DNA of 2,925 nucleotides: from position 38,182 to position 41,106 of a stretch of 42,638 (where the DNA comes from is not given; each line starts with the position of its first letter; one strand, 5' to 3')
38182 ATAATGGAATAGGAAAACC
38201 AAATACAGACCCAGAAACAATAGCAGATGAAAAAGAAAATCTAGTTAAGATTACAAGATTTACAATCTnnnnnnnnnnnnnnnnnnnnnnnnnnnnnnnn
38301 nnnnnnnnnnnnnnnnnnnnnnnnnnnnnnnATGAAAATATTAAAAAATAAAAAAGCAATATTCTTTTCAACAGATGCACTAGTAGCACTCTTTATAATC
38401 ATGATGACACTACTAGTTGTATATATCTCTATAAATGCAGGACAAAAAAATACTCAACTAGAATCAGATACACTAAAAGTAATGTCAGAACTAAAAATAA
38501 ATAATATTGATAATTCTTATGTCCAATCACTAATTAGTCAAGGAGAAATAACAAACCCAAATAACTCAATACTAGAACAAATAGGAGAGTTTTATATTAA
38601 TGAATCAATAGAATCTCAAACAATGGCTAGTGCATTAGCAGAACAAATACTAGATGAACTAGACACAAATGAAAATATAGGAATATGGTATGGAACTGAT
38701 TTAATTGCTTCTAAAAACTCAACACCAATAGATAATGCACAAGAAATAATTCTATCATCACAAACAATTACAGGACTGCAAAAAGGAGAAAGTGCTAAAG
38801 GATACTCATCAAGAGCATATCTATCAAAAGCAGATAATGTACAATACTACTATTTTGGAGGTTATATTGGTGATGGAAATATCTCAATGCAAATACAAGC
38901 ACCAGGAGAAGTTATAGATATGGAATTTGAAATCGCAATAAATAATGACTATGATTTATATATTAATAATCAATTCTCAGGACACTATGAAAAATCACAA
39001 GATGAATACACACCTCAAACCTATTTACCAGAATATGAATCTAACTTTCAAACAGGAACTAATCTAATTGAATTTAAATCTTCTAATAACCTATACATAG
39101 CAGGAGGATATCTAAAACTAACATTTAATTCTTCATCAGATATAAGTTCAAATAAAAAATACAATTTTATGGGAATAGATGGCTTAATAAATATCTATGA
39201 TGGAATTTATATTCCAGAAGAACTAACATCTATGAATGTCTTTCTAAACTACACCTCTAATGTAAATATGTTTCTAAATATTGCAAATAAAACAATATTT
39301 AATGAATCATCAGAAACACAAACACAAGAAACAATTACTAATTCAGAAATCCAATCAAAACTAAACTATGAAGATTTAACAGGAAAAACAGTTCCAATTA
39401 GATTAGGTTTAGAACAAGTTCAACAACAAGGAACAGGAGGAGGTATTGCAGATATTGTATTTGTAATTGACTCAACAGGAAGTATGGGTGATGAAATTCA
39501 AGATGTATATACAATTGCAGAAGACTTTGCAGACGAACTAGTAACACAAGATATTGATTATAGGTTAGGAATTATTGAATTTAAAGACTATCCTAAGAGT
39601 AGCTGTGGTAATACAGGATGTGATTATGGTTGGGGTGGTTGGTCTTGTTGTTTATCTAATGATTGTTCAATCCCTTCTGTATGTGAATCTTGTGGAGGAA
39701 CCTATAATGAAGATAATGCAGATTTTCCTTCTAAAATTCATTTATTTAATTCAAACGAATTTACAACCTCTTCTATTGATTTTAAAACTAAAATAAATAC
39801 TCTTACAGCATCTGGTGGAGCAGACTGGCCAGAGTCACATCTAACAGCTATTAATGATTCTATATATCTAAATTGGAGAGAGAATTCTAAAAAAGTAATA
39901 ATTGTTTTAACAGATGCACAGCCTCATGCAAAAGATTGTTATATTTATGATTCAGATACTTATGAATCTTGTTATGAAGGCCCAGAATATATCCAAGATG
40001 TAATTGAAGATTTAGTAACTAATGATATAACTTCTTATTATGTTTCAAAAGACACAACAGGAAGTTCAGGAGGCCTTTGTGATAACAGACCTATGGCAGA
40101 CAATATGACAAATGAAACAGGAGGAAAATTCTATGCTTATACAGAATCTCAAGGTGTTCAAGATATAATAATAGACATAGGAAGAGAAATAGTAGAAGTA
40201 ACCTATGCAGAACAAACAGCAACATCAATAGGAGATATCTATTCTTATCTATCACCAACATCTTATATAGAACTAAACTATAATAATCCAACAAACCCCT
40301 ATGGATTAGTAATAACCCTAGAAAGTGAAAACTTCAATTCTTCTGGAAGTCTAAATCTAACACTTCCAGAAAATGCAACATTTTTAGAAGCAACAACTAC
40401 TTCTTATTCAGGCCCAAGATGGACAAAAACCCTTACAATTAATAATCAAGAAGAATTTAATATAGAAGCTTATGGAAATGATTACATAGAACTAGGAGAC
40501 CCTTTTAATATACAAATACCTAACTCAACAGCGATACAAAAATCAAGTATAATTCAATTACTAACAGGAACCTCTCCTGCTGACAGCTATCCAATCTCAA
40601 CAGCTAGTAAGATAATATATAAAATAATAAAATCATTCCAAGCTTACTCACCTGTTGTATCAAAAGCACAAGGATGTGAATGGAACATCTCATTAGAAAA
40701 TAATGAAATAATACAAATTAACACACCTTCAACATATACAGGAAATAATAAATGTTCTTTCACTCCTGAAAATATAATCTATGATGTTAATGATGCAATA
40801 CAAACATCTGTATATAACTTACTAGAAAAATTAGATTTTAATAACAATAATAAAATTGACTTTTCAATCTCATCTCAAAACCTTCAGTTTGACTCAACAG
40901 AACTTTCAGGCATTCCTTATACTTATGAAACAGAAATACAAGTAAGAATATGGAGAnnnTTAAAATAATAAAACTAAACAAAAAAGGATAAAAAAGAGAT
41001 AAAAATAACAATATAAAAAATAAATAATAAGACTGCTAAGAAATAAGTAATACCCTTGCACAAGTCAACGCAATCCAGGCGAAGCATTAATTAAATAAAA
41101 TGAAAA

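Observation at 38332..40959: ~875-aa pilin-anchored vWA/MIDAS protein with a Cys-rich insertion: candidate tip adhesin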

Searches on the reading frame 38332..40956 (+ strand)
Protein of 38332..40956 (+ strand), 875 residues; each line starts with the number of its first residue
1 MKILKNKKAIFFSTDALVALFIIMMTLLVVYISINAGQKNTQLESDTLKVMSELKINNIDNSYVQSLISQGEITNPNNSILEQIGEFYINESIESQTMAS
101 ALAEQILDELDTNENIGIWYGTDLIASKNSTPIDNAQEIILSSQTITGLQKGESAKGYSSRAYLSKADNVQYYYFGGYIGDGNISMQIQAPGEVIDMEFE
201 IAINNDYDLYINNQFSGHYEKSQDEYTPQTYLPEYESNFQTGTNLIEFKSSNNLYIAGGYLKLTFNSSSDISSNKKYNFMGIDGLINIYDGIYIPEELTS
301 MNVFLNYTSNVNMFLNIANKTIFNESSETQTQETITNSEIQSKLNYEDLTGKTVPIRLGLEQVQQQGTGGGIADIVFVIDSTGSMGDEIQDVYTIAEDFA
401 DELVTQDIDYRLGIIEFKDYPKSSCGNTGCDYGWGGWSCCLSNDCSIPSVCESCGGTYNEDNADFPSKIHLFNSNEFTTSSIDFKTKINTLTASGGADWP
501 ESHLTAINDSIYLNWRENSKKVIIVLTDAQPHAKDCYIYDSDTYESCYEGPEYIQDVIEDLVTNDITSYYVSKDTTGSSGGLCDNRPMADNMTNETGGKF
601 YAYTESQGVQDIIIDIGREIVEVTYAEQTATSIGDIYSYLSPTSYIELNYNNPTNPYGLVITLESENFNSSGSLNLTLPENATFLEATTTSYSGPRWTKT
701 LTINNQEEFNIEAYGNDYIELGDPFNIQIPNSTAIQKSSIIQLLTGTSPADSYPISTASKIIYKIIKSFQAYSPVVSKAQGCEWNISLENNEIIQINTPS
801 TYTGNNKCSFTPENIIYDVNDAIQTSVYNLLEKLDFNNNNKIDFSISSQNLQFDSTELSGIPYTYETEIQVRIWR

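Call 5: search_protein_families(library=pfam, proteins=[window:38332-40956:+], max_evalue=0.1)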
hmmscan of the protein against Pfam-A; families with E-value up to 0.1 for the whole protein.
window:38332-40956:+ (875 aa): 4 families
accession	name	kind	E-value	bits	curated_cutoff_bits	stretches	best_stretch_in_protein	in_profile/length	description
PF25106.1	VWA_4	-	1e-10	41.9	27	2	478-535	56-110/169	von Willebrand factor A domain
PF00092.34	VWA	-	8.4e-08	33.1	23.8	1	374-422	1-50/174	von Willebrand factor type A domain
PF00362.24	Integrin_beta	-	4.8e-07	30.2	24.8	1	476-533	88-149/248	Integrin beta chain VWA domain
PF13519.12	VWA_2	-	0.00025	22.1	27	1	375-422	1-50/107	von Willebrand factor type A domain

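Call 6: find_homologous_proteins(query=window:38332-40956:+, max_evalue=0.001)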
Query window:38332-40956:+ (875 aa): 306 proteins with E <= 0.001 among 8000 candidates; the best 120 are listed.
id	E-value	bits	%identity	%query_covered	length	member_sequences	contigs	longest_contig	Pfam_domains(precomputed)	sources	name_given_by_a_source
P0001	0.0e+0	1953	100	100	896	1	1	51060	PF00362.25,PF00092.35,PF25106.2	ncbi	-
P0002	0.0e+0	1532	78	100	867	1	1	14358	PF00362.25,PF00092.35,PF25106.2,PF13519.13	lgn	-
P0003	7.8e-255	866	47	100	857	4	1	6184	PF00362.25,PF25106.2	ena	-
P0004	2.8e-242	825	46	99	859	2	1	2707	PF00362.25,PF00092.35,PF25106.2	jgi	jgi:hypothetical protein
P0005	1.1e-239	816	46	100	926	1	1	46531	PF00362.25,PF25106.2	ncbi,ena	-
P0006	3.8e-232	791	46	99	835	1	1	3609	PF00362.25,PF00092.35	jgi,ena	-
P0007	2.9e-226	772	44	99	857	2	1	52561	PF00362.25,PF25106.2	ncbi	-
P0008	9.7e-226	770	44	99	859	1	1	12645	PF00362.25,PF00092.35,PF25106.2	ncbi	-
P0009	1.5e-214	733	44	100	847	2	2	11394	PF00362.25,PF00092.35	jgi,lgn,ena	-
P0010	1.1e-213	730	43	100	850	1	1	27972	PF00092.35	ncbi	ncbi:MAG: vWA domain-containing protein [archaeon]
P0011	1.4e-213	730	44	100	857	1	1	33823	PF00362.25,PF00092.35,PF25106.2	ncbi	-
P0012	6.3e-213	728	43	100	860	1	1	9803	PF00092.35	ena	-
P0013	8.4e-211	721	43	100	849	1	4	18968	PF00092.35,PF25106.2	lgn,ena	-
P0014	3.9e-205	702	42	99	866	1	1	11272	PF00362.25,PF00092.35,PF25106.2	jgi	jgi:hypothetical protein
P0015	4.1e-178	613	38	99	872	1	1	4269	-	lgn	-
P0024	4.4e-166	573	38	99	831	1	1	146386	PF00092.35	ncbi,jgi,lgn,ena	ncbi:MAG: vWA domain-containing protein [Candidatus Pacearchaeota archaeon]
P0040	9.4e-160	552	35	100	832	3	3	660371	PF00092.35,PF13519.13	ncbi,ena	-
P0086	6.8e-150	519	37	46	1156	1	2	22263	PF25106.2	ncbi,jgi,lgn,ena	-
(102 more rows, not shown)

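Call 7: search_solved_structures(query=window:38332-40956:+, max_evalue=1, show_alignments=3)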
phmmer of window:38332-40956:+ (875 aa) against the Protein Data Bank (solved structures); distinct sequences matched with E-value up to 1: 10.
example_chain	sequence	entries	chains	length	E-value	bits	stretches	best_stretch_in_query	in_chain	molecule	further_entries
9ind_B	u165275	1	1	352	0.047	15.2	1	457-533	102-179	Integrin beta-8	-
8vsd_B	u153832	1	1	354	0.048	15.1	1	457-533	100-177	Integrin beta-8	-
8tcf_B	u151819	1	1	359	0.048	15.1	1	457-533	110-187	Integrin beta-8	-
6om2_B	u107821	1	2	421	0.073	14.5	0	457-533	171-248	Integrin beta-8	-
6om1_B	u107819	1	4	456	0.092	14.2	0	457-533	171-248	Integrin beta-8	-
7y1t_B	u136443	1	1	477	0.1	14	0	457-533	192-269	Integrin beta-8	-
6djp_B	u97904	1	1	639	0.22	12.9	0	457-533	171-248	Integrin beta-8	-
8vs6_B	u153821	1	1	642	0.22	12.9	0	457-533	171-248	Integrin beta-8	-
6uja_B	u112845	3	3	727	0.3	12.5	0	457-533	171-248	Integrin beta-8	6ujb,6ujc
5kzm_A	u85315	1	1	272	0.76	11.2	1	713-764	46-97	Tryptophan synthase alpha chain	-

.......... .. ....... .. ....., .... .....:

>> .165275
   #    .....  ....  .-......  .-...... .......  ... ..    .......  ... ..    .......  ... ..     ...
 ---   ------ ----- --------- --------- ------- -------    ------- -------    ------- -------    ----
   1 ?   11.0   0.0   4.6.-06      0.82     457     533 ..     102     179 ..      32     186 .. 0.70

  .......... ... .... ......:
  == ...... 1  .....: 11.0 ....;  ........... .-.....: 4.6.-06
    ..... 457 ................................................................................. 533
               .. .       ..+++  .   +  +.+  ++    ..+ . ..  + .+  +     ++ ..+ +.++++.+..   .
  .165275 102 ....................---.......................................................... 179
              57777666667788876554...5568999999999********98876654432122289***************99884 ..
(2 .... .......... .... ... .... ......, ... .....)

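Call 14: find_encoding_contigs(protein=P0001, flank=10000, max_places=3)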
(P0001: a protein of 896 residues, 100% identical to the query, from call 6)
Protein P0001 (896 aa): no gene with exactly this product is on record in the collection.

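Call 21: find_encoding_contigs(protein=P0005, flank=10000, max_places=2)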
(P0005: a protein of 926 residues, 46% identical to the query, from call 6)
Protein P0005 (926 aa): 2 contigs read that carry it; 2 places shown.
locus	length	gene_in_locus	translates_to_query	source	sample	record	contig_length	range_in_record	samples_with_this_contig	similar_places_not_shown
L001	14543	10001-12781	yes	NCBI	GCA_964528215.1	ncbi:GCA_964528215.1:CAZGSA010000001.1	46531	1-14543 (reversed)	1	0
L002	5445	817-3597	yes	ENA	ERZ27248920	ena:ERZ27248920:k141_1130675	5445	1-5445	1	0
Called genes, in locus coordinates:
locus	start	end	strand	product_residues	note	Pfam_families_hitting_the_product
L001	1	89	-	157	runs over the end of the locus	PF01058:Oxidored_q6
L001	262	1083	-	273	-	PF04414:tRNA_deacylase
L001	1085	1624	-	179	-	PF01300:Sua5_yciO_yrdC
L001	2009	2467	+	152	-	-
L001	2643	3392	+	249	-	PF13481:AAA_25 (weak), PF06745:ATPase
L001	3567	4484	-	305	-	PF00482:T2SSF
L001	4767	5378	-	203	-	PF00482:T2SSF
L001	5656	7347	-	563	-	PF00437:T2SSE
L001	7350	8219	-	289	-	-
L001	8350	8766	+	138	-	-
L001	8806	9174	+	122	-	-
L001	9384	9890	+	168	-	-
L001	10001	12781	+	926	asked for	PF00362:Integrin_beta (faint), PF25106:VWA_4 (faint)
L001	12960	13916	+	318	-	-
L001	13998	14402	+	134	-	-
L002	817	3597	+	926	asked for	PF00362:Integrin_beta (faint), PF25106:VWA_4 (faint)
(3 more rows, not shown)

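Call 22: find_encoding_contigs(protein=P0002, flank=10000, max_places=2)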
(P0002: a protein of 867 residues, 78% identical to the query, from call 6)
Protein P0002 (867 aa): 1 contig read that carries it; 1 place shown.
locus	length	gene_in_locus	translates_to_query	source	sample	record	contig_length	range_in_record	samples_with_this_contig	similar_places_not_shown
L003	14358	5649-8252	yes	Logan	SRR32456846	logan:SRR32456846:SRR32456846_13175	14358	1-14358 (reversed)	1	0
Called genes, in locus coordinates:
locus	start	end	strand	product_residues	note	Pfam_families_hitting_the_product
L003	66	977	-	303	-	PF00482:T2SSF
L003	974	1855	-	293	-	PF00482:T2SSF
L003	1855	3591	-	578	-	PF00437:T2SSE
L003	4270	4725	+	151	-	-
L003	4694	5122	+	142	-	-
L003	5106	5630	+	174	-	-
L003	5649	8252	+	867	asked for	PF00092:VWA (weak), PF00362:Integrin_beta (weak), PF13519:VWA_2 (faint), PF25106:VWA_4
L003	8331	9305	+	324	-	-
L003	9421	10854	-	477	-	PF01336:tRNA_anti-codon, PF00152:tRNA-synt_2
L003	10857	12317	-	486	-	PF02934:GatB_N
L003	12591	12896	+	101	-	-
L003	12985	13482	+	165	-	-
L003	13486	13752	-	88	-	-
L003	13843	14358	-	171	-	?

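Call 23: find_encoding_contigs(protein=P0024, flank=9000, max_places=1)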
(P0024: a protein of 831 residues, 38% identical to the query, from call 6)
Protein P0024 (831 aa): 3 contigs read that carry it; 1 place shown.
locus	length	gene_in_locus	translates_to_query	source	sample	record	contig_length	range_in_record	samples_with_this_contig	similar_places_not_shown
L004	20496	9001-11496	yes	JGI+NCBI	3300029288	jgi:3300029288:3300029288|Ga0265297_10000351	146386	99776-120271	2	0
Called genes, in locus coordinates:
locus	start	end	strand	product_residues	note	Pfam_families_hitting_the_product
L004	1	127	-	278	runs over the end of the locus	-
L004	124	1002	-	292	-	-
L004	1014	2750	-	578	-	-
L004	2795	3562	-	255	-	-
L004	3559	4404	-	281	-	-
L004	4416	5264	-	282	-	-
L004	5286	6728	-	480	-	PF07728:AAA_5 (faint)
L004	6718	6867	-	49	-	-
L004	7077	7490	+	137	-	-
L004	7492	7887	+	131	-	PF23928:DUF7266 (weak)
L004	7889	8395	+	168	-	PF02834:LigT_PEase (faint), PF13563:2_5_RNA_ligase2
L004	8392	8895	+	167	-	-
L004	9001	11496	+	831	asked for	PF00092:VWA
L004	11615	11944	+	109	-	-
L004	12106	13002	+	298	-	-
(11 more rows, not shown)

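Call 24: find_encoding_contigs(protein=P0040, flank=9000, max_places=1)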
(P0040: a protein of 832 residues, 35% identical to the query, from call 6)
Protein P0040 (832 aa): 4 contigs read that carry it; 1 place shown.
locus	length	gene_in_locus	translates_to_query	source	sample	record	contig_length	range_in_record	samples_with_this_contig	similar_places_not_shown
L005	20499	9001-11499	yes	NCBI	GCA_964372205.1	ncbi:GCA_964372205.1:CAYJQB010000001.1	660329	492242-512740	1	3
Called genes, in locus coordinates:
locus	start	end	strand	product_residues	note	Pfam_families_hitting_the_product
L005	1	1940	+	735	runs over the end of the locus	PF01751:Toprim, PF01131:Topoisom_bac, PF01396:Zn_ribbon_Top1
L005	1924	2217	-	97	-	-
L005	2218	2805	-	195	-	PF00827:Ribosomal_L15e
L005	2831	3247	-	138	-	PF23928:DUF7266 (weak)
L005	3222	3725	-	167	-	-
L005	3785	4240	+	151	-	-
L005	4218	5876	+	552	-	PF00437:T2SSE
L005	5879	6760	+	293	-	PF00482:T2SSF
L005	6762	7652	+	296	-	PF00482:T2SSF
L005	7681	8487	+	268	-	PF13481:AAA_25, PF06745:ATPase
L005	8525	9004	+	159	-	-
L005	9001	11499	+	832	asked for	PF13519:VWA_2 (faint), PF00092:VWA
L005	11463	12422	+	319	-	-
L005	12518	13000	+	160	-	-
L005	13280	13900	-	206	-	-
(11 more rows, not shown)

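Call 36: predict_structure(alignment_id=A2)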
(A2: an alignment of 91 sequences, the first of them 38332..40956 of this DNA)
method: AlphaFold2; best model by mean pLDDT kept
length: 875 residues; sequences in the alignment: 91
mean_pLDDT: 83.2   pTM: 0.64
mean pLDDT of the five models: 83.2, 81.8, 81.2, 81.0, 81.0
residues with pLDDT >= 90: 420; 70-90: 295; 50-70: 105; < 50: 55
segments of 3 or more residues with pLDDT < 50: 1-9, 365-369, 422-442, 537-546
pLDDT, mean of each block of 10 residues (from residue 1): 44 73 86 69 90 91 92 89 88 88 92 91 92 89 83 78 89 83 93 92 95 96 92 88 95 91 81 85 93 94 97 95 97 98 95 94 54 86 77 83 75 86 44 44 50 53 72 86 90 66 81 86 85 50 47 76 90 66 65 86 71 72 59 80 97 82 91 93 92 91 95 90 92 85 89 91 93 90 94 92 94 95 95 93 84 82 78 92
secondary structure, 60 per line:
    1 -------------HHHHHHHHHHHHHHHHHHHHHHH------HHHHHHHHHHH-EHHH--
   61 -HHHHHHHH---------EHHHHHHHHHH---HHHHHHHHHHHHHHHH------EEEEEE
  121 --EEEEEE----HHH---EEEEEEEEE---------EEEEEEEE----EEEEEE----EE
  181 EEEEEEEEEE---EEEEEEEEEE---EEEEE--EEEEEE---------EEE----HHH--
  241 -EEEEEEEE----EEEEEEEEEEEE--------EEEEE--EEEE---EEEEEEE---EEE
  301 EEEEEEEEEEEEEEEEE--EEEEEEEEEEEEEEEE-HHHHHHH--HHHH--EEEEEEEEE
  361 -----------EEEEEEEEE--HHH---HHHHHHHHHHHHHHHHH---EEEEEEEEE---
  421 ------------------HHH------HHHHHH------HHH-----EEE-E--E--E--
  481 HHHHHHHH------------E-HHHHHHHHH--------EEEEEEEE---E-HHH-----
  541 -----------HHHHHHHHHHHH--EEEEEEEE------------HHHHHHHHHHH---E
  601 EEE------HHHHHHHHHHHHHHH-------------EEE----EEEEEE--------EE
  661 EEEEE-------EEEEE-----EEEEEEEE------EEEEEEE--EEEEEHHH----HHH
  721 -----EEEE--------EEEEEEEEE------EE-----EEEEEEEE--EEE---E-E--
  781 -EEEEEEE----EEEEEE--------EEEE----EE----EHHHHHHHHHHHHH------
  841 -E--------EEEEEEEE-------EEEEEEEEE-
elements in order (helices of 4 or more, strands of 3 or more residues): H14-36 H43-53 H62-69 H80-89 H93-108 E115-120 E123-128 E139-147 E157-164 E169-174 E179-190 E194-203 E207-211 E214-219 E229-231 E242-249 E254-265 E274-278 E281-284 E288-294 E298-317 E320-335 H337-343 H346-349 E352-360 E372-380 H389-405 E409-417 H448-453 E468-470 H481-488 H503-511 E520-527 H552-563 E566-573 H586-596 E600-603 H610-624 E638-640 E645-650 E659-665 E673-677 E683-690 E697-703 E706-710 E726-729 E738-746 E760-767 E770-772 E782-788 E793-798 E807-810 H822-834 E851-858 E866-874
